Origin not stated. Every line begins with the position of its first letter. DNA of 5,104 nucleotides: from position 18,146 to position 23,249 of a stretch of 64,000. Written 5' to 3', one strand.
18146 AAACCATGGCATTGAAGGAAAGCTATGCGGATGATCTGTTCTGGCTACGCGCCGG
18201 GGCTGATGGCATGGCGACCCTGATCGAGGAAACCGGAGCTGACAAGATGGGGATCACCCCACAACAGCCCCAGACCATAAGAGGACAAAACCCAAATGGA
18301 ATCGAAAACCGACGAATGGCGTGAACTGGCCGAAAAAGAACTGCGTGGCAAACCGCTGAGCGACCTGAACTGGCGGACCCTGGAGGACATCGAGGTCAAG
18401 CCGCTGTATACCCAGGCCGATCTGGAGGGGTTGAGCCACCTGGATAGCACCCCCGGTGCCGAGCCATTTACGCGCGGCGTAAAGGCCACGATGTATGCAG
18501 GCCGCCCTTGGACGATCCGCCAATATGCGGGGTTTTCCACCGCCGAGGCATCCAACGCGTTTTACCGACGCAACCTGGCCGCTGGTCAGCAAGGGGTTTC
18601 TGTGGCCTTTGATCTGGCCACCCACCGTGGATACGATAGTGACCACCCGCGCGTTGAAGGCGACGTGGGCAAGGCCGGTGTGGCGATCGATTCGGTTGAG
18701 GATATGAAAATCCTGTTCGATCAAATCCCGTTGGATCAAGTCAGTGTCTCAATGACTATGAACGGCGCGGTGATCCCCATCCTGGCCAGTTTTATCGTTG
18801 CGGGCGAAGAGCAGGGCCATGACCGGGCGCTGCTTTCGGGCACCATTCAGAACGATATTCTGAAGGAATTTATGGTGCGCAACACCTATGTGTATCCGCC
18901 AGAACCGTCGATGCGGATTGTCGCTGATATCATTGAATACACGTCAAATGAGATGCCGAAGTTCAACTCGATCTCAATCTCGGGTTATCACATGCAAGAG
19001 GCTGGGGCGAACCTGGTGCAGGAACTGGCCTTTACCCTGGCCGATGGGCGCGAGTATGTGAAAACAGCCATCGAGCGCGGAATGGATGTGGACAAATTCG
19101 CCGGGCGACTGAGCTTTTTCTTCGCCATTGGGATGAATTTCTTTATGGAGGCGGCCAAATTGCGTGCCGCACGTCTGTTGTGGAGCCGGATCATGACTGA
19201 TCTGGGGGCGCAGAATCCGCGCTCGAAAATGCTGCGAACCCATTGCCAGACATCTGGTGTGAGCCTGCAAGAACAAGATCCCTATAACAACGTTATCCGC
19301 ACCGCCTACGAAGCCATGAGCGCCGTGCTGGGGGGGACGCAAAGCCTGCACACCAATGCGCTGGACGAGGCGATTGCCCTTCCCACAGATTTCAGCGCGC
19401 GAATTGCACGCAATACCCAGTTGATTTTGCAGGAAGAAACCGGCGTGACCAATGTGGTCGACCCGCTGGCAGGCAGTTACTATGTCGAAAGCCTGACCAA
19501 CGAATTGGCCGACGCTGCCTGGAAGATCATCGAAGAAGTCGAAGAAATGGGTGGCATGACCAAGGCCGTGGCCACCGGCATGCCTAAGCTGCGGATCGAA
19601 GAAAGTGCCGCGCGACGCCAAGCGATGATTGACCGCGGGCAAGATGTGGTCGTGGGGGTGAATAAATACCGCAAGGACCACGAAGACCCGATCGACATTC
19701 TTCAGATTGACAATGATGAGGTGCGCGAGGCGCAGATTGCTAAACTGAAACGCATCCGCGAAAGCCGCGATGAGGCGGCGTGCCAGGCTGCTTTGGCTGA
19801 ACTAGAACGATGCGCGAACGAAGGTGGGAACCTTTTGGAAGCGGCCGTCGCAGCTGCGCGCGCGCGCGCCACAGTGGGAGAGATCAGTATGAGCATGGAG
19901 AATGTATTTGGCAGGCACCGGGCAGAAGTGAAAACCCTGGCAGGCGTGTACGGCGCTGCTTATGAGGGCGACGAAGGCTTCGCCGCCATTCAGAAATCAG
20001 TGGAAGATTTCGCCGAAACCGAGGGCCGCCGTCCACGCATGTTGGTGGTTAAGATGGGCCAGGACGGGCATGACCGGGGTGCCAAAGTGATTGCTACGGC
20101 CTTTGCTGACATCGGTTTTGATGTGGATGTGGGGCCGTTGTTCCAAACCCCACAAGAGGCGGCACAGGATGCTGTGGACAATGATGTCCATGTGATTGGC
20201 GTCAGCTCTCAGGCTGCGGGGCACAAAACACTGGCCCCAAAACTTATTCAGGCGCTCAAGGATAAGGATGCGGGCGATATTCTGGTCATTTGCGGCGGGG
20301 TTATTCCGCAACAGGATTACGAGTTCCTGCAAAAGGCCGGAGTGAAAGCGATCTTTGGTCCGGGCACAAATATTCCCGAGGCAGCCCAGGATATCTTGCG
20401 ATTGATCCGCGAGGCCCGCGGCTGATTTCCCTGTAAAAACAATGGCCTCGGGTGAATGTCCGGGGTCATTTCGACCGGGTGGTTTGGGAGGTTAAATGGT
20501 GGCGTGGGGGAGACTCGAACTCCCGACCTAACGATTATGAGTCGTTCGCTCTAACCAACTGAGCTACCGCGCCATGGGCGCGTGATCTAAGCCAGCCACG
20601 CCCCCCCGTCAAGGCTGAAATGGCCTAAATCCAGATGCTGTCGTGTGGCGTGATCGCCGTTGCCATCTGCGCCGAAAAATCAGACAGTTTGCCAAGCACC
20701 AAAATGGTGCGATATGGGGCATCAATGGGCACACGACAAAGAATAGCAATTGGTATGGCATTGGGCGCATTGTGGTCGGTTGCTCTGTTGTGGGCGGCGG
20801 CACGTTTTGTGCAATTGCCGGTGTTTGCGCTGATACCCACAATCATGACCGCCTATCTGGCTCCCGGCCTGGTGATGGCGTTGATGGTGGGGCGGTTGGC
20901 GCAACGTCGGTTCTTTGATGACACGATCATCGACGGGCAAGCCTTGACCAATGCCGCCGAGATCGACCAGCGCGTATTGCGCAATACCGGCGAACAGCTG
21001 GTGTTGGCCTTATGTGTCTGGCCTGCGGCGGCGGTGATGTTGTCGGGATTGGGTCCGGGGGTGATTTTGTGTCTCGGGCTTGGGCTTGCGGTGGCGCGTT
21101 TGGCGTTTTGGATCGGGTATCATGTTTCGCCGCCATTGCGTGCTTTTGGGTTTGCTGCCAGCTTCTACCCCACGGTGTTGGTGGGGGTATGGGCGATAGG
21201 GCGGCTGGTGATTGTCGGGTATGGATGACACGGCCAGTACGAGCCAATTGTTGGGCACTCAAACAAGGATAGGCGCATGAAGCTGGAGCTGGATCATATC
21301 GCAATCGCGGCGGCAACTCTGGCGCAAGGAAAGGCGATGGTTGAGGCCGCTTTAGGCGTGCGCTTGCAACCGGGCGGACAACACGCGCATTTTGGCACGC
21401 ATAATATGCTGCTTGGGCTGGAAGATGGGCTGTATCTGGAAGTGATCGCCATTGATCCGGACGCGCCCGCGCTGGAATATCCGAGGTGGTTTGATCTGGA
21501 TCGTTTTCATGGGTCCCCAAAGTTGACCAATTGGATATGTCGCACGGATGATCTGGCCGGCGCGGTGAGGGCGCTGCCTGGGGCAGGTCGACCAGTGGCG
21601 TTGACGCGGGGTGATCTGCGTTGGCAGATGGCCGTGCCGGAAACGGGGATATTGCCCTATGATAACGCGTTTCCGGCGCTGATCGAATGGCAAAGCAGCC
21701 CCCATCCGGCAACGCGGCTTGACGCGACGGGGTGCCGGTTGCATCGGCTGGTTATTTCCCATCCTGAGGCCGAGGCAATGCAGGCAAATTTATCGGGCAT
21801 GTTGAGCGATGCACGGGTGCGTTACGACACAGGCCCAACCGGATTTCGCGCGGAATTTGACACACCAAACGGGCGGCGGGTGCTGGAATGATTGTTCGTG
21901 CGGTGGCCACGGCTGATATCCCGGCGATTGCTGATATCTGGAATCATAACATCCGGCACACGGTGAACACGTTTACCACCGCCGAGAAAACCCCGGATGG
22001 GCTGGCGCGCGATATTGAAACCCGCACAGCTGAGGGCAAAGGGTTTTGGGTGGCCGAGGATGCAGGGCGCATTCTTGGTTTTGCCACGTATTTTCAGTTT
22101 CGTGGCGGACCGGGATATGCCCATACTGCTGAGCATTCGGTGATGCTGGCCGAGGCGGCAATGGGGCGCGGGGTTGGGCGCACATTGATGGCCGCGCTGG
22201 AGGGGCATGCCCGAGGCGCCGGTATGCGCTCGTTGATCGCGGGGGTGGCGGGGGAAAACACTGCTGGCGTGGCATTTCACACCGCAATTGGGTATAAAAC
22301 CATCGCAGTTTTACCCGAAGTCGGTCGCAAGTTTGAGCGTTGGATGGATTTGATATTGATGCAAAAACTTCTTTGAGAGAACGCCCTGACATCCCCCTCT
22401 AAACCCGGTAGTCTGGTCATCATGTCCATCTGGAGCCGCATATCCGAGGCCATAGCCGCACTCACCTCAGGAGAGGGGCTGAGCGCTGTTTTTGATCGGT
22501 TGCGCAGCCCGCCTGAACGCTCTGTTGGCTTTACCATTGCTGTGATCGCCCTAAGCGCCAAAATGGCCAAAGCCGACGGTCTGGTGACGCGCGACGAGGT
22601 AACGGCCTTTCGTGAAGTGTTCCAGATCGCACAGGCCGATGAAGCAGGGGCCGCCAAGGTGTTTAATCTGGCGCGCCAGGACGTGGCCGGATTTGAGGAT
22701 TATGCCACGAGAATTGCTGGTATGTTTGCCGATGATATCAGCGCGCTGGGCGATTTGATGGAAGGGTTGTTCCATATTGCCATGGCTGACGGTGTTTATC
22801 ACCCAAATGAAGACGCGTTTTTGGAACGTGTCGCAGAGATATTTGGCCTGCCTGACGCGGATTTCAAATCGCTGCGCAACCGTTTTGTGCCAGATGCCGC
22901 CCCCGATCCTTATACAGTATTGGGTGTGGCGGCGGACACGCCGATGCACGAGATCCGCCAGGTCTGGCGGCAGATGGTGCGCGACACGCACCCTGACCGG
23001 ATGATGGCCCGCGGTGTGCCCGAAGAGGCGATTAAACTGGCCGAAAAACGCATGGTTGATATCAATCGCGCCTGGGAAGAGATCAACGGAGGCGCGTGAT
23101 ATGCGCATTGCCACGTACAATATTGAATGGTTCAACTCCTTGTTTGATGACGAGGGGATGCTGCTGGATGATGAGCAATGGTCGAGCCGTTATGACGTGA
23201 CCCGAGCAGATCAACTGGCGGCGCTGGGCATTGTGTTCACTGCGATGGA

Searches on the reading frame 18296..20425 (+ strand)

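Call 69: search_protein_families(library=pfam, proteins=[window:18296-20425:+], max_evalue=0.00001)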
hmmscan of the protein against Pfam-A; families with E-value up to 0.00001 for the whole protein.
window:18296-20425:+ (709 aa): 2 families
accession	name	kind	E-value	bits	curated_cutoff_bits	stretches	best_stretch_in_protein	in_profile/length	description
PF01642.28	MM_CoA_mutase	-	1.1e-239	796.7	22.1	1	27-539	1-512/512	Methylmalonyl-CoA mutase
PF02310.24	B12-binding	-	9.7e-19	67.8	32.1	1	581-696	2-119/121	B12 binding domain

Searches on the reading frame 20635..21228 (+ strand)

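Call 39: search_protein_families(library=pfam, proteins=[window:20635-21228:+], max_evalue=0.001)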
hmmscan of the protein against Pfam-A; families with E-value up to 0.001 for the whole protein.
window:20635-21228:+ (197 aa): 1 family
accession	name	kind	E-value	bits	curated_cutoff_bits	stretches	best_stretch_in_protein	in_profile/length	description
PF01124.23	MAPEG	-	5.5e-10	39.9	23.4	1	71-188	5-128/129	MAPEG family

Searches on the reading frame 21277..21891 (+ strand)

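Call 39: search_protein_families(library=pfam, proteins=[window:21277-21891:+], max_evalue=0.001)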
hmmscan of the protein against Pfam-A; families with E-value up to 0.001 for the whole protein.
window:21277-21891:+ (204 aa): 1 family
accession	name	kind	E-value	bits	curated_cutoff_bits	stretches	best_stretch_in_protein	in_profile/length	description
PF13468.12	Glyoxalase_3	-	6.1e-46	157.1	25.1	1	5-174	1-174/176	Glyoxalase-like domain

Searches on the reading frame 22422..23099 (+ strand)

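Call 39: search_protein_families(library=pfam, proteins=[window:22422-23099:+], max_evalue=0.001)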
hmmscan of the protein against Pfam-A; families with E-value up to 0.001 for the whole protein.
window:22422-23099:+ (225 aa): 2 families
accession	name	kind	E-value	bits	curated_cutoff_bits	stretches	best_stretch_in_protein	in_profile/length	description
PF05099.18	TerB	-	1.4e-30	106.4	24.4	1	39-152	2-117/118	Tellurite resistance protein TerB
PF00226.36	DnaJ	-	1.5e-06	28.6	27.8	1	162-219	1-51/63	DnaJ domain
